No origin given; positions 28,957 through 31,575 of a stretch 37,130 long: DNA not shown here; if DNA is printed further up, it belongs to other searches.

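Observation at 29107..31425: B12-binding radical SAM enzyme fused to TPR repeats with a CX4CX2C cluster motif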

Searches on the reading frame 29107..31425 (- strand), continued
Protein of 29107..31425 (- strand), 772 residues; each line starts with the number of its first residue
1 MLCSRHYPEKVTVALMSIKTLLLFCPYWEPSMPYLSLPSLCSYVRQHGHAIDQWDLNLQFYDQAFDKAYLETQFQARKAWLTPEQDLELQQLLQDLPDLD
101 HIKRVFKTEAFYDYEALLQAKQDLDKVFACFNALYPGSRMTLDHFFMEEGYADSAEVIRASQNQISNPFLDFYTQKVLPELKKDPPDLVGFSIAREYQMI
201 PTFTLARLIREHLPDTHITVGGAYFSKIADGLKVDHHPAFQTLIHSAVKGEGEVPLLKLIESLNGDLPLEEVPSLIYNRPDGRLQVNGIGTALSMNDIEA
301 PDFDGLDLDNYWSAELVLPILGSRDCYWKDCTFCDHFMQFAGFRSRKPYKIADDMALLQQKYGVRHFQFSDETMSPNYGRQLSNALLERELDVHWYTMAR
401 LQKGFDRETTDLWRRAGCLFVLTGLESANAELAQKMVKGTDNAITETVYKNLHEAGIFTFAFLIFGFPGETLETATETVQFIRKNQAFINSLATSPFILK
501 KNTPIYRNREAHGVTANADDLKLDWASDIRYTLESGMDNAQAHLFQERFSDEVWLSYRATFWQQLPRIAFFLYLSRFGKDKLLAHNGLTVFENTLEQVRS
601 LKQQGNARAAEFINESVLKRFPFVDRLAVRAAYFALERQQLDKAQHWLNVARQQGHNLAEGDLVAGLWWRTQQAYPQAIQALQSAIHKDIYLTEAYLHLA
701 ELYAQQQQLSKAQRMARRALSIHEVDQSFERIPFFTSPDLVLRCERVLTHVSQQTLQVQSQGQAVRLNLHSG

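Call 7: search_solved_structures(query=window:29110-31425:-, max_evalue=0.01, show_alignments=3)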
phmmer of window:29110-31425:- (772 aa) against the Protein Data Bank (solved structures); distinct sequences matched with E-value up to 0.01: 10.
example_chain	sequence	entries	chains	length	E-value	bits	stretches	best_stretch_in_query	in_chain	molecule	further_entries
5ul2_A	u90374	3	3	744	1.5e-06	29.8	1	176-490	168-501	OxsB protein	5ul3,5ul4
7o1p_A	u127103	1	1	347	0.0018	19.6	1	404-510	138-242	[FeFe] hydrogenase maturase subunit HydE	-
3cix_A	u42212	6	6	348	0.0018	19.6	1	404-510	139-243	FeFe-Hydrogenase maturase | [FeFe] hydrogenase maturase subunit HydE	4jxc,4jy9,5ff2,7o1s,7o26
7o1o_A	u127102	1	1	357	0.0019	19.6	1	404-510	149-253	[FeFe] hydrogenase maturase subunit HydE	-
8qmk_A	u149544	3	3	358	0.0019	19.5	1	404-510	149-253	[FeFe] hydrogenase maturase subunit HydE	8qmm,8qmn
5few_A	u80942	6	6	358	0.0019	19.5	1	404-510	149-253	[FeFe] hydrogenase maturase subunit HydE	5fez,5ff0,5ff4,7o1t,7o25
4jy8_A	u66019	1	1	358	0.0019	19.5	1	404-510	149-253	FEFE-HYDROGENASE MATURASE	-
3ciw_A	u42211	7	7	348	0.0028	19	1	405-510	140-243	FeFe-Hydrogenase maturase | [FeFe] hydrogenase maturase subunit HydE | Biotin synthetase, putative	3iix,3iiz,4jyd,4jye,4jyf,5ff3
5fep_A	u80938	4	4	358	0.003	18.9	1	405-510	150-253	[FeFe] hydrogenase maturase subunit HydE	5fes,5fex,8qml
6wte_A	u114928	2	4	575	0.0039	18.5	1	403-481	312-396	B12-binding domain-containing protein | Tryptophan-C2-methyltransferase containing B12-binding domain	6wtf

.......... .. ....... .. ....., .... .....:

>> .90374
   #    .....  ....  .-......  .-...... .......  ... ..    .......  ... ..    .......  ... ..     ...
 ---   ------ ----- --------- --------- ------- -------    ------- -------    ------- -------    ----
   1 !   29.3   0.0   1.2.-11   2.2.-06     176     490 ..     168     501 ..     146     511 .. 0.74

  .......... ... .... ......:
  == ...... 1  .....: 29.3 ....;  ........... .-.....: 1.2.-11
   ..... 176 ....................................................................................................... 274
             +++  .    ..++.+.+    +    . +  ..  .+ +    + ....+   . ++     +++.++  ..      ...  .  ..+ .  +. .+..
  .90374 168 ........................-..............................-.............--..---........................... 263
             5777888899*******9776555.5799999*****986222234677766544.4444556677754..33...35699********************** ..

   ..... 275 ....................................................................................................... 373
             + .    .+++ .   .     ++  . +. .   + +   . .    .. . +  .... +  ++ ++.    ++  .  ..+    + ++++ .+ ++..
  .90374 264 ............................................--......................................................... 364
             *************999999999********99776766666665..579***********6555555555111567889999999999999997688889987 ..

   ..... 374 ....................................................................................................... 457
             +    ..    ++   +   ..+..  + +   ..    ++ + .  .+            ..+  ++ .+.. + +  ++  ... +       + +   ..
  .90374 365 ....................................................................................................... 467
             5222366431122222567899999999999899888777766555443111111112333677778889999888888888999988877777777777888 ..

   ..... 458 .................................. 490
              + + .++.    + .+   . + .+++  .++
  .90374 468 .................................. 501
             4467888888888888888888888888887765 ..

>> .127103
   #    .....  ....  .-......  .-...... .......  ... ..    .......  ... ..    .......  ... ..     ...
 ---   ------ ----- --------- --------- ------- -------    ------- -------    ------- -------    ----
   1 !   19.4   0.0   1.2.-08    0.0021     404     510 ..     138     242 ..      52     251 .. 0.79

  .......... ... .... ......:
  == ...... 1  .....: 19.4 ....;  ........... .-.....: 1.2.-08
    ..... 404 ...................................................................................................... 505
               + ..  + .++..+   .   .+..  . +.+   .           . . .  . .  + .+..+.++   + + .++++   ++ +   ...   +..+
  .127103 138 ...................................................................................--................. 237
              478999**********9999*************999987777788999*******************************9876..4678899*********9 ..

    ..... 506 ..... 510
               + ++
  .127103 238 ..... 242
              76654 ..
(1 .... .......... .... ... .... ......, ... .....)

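Call 11: find_encoding_contigs(protein=P0001, flank=10000, max_places=3)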
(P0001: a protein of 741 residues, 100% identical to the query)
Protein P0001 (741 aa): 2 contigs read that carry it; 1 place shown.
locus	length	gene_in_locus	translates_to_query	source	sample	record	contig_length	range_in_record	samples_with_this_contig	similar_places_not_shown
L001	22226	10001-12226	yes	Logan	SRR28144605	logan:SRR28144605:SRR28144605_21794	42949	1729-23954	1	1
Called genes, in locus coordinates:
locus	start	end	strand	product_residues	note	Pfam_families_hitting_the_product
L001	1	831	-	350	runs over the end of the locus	PF00069:Pkinase, PF07714:PK_Tyr_Ser-Thr, PF01636:APH (faint)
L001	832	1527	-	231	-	-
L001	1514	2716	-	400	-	PF12844:HTH_19 (weak), PF13560:HTH_31 (weak), PF01381:HTH_3, PF25058:ARM_TT21 (faint), PF13431:TPR_17 (faint), PF14559:TPR_19 (weak), PF07721:TPR_4 (faint), PF13432:TPR_16 (faint)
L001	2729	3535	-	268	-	PF07819:PGAP1 (weak), PF00561:Abhydrolase_1, PF00975:Thioesterase, PF12697:Abhydrolase_6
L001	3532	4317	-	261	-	-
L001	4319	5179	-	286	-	PF03618:Kinase-PPPase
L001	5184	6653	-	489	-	PF02347:GDC-P, PF00266:Aminotran_5 (weak), PF21478:GcvP2_C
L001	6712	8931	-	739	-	PF00384:Molybdopterin, PF01568:Molydop_binding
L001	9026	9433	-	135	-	PF04828:GFA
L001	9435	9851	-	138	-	PF12680:SnoaL_2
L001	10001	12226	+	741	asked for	PF04055:Radical_SAM, PF14559:TPR_19 (faint)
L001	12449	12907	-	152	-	PF13673:Acetyltransf_10, PF00583:Acetyltransf_1, PF13508:Acetyltransf_7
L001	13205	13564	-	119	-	PF05899:Cupin_3 (weak), PF07883:Cupin_2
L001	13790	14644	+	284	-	-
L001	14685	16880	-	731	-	PF03176:MMPL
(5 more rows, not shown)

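Call 16: find_related_loci(query=A1, collection=genome_contigs, flank=10000)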
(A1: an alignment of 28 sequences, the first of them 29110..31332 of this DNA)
Query A1 (741 aa) in genome_contigs; peptide patterns used: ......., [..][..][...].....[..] (x = any residue, [..] = any of these).
197 stretches matched a pattern; 117 encode a relative of the query (tblastn E <= 1e-3); the best 80 are kept; 80 distinct loci.
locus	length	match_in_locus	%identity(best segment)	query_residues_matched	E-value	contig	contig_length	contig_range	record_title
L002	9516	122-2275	66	1-717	0e+0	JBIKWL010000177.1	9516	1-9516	MAG: Candidatus Sericytochromatia bacterium isolate ME2015-09-13_3300035666_group6_bin207 Rohwer_bin1392_scaffold_8180_c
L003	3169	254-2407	66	1-717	0e+0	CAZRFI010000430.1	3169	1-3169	MAG TPA_asm: uncultured Candidatus Sericytochromatia bacterium isolate binchicken_co266_209 genome assembly, contig: NOD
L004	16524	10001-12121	63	14-718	0e+0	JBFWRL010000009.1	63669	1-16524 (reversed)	MAG: Candidatus Sericytochromatia bacterium isolate CA_2019_TPBF_205 NODE_3385_length_63669_cov_4.357811_TPBF, whole gen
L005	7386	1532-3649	62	1-706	0e+0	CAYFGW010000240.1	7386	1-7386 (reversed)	MAG TPA_asm: uncultured Candidatus Sericytochromatia bacterium isolate ERP003628_co1_38 genome assembly, contig: NODE_81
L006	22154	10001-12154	66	1-717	0e+0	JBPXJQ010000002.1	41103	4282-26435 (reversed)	MAG: Candidatus Blackallbacteria bacterium isolate mt_P12 k141_106655, whole genome shotgun sequence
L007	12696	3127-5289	62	1-721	0e+0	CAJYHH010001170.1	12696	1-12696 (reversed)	MAG: Candidatus Sericytochromatia bacterium isolate maxbin_SP350_1.003_cleaned genome assembly, contig: k127_341145, who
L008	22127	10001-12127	51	1-704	0e+0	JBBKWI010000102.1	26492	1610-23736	MAG: Candidatus Sericytochromatia bacterium isolate metabat_bins.305 k119_4078519, whole genome shotgun sequence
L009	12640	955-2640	42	2-558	7e-148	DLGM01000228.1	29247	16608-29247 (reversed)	MAG TPA_asm: Cyanobacteria bacterium UBA7694 UBA7694_contig_19930, whole genome shotgun sequence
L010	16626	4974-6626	42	2-549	5e-140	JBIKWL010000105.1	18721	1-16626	MAG: Candidatus Sericytochromatia bacterium isolate ME2015-09-13_3300035666_group6_bin207 Rohwer_bin1392_scaffold_2494_c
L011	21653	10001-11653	42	2-549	5e-140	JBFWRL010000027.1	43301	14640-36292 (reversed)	MAG: Candidatus Sericytochromatia bacterium isolate CA_2019_TPBF_205 NODE_5341_length_43301_cov_4.461157_TPBF, whole gen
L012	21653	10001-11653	41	2-549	1e-139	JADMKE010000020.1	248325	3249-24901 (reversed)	MAG: Candidatus Sericytochromatia bacterium isolate MAG_89 NODE_61_length_248325_cov_19.427784, whole genome shotgun seq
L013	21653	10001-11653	41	2-549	4e-139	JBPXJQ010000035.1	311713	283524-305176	MAG: Candidatus Blackallbacteria bacterium isolate mt_P12 k141_255242, whole genome shotgun sequence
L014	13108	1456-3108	41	2-549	1e-138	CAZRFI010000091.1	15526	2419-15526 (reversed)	MAG TPA_asm: uncultured Candidatus Sericytochromatia bacterium isolate binchicken_co266_209 genome assembly, contig: NOD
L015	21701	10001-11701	33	2-551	2e-91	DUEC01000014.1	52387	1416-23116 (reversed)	MAG TPA_asm: Dehalococcoidia bacterium isolate A328 Contig14, whole genome shotgun sequence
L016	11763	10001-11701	34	2-551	1e-87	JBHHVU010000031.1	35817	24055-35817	MAG: Nitrospinaceae bacterium isolate S.4.sp1_bin.35 NODE_292_length_35817_cov_8.838012, whole genome shotgun sequence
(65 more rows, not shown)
